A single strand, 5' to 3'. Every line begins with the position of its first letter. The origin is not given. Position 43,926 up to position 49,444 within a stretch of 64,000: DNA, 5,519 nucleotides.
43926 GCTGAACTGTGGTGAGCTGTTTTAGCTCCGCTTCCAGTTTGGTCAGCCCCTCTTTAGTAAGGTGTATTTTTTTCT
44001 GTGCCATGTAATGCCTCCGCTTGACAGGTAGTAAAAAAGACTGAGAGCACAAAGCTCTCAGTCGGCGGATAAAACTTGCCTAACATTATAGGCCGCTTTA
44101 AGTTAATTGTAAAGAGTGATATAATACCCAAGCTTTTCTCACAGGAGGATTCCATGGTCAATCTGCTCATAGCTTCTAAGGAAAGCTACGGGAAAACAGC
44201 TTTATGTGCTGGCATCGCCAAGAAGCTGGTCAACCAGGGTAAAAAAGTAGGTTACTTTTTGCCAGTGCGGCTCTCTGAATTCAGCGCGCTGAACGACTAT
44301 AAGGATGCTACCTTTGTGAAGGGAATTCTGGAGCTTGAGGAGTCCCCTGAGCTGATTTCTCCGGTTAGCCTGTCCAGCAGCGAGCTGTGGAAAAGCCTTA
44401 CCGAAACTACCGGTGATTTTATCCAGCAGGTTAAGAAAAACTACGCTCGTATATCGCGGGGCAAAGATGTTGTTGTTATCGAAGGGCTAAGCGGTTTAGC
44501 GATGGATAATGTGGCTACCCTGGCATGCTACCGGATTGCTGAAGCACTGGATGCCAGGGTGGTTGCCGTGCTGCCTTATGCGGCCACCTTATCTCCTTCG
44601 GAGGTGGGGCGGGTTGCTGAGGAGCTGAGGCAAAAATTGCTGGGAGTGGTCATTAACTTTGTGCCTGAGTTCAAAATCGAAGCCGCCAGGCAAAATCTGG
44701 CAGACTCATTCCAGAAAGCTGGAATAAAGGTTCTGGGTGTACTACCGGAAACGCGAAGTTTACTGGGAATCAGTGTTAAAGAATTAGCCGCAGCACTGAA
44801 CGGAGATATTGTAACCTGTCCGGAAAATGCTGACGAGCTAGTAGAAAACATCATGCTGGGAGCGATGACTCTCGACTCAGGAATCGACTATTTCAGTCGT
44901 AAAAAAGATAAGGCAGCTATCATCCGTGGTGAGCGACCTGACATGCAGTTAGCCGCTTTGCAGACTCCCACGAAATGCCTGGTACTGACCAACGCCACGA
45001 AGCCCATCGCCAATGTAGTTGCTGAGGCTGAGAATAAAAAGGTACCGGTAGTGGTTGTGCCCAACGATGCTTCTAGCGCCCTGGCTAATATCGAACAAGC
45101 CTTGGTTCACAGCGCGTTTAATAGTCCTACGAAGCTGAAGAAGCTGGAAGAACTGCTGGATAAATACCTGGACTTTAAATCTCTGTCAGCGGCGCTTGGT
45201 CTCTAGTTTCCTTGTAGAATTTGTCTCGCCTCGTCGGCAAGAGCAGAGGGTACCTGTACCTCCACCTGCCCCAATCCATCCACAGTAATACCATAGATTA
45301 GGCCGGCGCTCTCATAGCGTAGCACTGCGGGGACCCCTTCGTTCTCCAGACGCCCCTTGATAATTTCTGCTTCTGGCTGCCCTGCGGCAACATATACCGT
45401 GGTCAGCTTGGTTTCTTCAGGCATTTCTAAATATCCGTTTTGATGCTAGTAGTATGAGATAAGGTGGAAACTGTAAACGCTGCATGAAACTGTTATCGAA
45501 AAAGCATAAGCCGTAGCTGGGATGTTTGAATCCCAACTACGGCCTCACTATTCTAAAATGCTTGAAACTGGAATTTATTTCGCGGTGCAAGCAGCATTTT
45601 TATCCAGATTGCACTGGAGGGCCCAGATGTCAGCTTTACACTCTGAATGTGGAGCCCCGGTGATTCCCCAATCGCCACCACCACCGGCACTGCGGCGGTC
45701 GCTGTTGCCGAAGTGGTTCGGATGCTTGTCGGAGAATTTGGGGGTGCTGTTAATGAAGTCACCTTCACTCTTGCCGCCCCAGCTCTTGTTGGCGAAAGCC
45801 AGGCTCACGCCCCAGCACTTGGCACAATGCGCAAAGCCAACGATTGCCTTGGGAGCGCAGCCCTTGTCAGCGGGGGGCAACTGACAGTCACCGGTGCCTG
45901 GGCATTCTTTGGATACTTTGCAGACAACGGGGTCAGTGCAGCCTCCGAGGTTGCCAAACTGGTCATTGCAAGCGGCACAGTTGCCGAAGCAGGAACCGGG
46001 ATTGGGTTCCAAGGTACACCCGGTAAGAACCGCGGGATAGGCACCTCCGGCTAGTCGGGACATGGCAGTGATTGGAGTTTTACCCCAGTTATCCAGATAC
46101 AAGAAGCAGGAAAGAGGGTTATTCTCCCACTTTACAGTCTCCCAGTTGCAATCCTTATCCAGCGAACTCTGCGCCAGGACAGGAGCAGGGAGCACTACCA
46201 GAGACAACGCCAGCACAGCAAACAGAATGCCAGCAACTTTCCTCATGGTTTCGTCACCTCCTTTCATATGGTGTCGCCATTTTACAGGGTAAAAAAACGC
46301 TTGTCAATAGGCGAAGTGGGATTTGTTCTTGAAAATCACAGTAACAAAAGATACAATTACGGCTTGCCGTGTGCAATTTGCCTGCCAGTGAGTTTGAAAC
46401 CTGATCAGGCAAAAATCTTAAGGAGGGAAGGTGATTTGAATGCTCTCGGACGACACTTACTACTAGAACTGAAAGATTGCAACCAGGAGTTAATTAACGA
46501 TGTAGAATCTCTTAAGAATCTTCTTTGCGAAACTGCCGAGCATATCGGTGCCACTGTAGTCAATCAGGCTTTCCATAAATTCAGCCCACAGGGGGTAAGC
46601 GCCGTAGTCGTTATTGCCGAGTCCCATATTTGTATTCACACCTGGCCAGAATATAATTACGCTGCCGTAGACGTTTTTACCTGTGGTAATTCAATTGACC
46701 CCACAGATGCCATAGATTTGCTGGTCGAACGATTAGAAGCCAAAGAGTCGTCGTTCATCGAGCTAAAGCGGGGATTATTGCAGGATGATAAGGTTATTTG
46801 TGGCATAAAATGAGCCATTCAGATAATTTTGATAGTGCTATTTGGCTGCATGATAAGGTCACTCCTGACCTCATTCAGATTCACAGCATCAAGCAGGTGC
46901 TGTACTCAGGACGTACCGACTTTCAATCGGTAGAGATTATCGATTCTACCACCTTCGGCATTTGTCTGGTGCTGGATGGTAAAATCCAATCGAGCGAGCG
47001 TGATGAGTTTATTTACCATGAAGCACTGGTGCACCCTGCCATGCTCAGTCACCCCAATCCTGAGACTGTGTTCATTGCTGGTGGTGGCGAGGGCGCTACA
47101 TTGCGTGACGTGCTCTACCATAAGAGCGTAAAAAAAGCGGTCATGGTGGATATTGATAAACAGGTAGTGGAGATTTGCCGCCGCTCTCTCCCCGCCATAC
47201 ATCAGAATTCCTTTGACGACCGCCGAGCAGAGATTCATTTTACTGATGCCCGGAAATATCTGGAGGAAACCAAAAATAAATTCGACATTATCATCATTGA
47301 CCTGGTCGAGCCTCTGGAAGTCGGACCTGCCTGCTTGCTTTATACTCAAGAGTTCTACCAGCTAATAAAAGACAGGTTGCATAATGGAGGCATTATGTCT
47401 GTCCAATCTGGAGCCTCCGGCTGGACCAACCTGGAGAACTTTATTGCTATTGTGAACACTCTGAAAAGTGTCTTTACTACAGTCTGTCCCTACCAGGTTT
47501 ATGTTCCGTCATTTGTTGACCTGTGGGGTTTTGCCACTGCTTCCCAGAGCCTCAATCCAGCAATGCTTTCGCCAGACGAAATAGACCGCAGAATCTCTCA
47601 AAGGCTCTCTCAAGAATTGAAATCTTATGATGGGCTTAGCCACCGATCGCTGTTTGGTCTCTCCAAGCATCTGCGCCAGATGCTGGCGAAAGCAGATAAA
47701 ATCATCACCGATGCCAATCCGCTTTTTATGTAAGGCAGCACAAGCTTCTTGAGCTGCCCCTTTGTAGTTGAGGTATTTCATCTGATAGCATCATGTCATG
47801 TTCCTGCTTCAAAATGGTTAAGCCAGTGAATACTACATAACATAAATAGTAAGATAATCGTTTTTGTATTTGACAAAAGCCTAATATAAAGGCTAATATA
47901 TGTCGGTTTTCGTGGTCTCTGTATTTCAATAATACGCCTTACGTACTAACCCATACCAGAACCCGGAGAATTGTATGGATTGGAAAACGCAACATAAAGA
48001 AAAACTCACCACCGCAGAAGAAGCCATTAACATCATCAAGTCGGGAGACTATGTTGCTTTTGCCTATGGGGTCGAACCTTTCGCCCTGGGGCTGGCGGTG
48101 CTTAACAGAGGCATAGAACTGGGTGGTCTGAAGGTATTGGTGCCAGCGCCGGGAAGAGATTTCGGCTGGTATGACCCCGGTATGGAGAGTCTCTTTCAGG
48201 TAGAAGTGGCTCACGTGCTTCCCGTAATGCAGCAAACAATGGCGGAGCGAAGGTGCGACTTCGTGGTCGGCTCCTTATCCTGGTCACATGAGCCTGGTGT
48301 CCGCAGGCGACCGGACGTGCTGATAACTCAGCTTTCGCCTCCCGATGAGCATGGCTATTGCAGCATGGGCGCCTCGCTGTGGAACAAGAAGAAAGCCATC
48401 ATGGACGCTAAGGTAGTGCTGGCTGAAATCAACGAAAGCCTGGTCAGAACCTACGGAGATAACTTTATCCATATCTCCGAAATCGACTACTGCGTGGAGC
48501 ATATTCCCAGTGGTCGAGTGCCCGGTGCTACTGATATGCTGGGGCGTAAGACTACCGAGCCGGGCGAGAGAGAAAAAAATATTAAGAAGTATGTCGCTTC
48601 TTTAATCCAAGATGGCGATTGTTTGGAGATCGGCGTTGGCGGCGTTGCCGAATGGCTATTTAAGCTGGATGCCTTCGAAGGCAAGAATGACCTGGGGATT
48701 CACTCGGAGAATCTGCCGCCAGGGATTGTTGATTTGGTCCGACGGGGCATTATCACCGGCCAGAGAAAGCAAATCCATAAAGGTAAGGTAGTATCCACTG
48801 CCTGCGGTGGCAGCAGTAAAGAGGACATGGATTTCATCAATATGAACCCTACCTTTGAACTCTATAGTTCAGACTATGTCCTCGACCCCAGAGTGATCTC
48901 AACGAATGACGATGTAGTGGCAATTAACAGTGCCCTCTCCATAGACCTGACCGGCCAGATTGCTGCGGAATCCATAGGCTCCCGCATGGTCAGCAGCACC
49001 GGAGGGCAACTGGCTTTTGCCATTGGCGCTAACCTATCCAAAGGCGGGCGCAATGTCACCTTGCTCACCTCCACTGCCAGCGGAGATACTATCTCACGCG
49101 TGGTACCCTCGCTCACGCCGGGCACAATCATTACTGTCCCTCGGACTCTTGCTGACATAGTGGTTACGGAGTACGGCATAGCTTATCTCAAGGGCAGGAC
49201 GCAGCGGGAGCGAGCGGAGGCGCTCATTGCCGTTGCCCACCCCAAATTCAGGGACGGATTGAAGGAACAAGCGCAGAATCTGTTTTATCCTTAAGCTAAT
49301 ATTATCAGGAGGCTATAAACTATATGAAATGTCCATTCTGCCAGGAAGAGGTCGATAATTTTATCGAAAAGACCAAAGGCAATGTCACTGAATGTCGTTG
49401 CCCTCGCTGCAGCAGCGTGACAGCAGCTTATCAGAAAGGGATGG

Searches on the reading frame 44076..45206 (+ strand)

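Call 75: search_protein_families(library=pfam, proteins=[window:44076-45206:+], max_evalue=0.00001)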
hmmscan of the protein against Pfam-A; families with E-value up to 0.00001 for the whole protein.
window:44076-45206:+ (376 aa): 2 families
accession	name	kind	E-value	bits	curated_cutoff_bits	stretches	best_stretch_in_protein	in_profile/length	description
PF07085.17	DRTGG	-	2.4e-20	72.8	25.2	1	236-342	1-105/105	DRTGG domain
PF13500.12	AAA_26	-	2.6e-17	63.8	27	1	31-229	5-194/198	AAA domain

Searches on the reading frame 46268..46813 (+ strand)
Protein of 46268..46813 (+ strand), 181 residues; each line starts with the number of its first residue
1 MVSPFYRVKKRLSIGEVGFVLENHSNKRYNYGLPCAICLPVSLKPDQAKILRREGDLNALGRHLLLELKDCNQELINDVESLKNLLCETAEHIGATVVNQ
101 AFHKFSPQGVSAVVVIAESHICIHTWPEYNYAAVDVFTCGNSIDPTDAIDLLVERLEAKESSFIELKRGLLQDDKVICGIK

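Call 75: search_protein_families(library=pfam, proteins=[window:46268-46813:+], max_evalue=0.00001)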
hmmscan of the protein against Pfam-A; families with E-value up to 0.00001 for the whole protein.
window:46268-46813:+ (181 aa): 1 family
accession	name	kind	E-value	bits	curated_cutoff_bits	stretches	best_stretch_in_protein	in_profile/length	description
PF02675.21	AdoMet_dc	-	4.3e-42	143.2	25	1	63-169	1-107/107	S-adenosylmethionine decarboxylase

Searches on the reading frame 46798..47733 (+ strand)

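Call 75: search_protein_families(library=pfam, proteins=[window:46798-47733:+], max_evalue=0.00001)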
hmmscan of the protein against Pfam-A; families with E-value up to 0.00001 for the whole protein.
window:46798-47733:+ (311 aa): 2 families
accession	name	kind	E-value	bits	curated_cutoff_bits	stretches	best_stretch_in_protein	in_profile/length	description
PF01564.23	Spermine_synth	-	3.9e-49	167.2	22.9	1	70-250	1-178/186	Spermine/spermidine synthase domain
PF17284.7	Spermine_synt_N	-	4.9e-13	49.2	22.1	1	15-67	1-53/53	Spermidine synthase tetramerisation domain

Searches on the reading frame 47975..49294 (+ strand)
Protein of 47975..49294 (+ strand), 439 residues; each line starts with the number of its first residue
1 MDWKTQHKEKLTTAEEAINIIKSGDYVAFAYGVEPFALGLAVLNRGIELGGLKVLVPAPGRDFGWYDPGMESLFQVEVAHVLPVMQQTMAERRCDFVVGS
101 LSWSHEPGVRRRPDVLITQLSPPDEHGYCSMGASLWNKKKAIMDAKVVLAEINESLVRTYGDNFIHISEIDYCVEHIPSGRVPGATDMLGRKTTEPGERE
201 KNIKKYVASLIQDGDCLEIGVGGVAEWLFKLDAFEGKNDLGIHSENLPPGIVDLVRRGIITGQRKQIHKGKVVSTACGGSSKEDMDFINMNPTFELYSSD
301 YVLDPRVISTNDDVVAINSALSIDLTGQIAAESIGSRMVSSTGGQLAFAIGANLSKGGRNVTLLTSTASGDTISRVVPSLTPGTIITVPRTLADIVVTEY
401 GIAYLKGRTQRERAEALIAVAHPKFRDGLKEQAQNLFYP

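Call 75: search_protein_families(library=pfam, proteins=[window:47975-49294:+], max_evalue=0.00001)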
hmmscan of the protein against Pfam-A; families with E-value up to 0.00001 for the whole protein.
window:47975-49294:+ (439 aa): 2 families
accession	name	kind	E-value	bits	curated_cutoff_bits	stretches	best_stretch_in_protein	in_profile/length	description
PF13336.12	AcetylCoA_hyd_C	-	2.8e-55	186.9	23.7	1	283-433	4-154/154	Acetyl-CoA hydrolase/transferase C-terminal domain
PF02550.21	AcetylCoA_hydro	-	3e-10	40.9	24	1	114-176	126-189/198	Acetyl-CoA hydrolase/transferase N-terminal domain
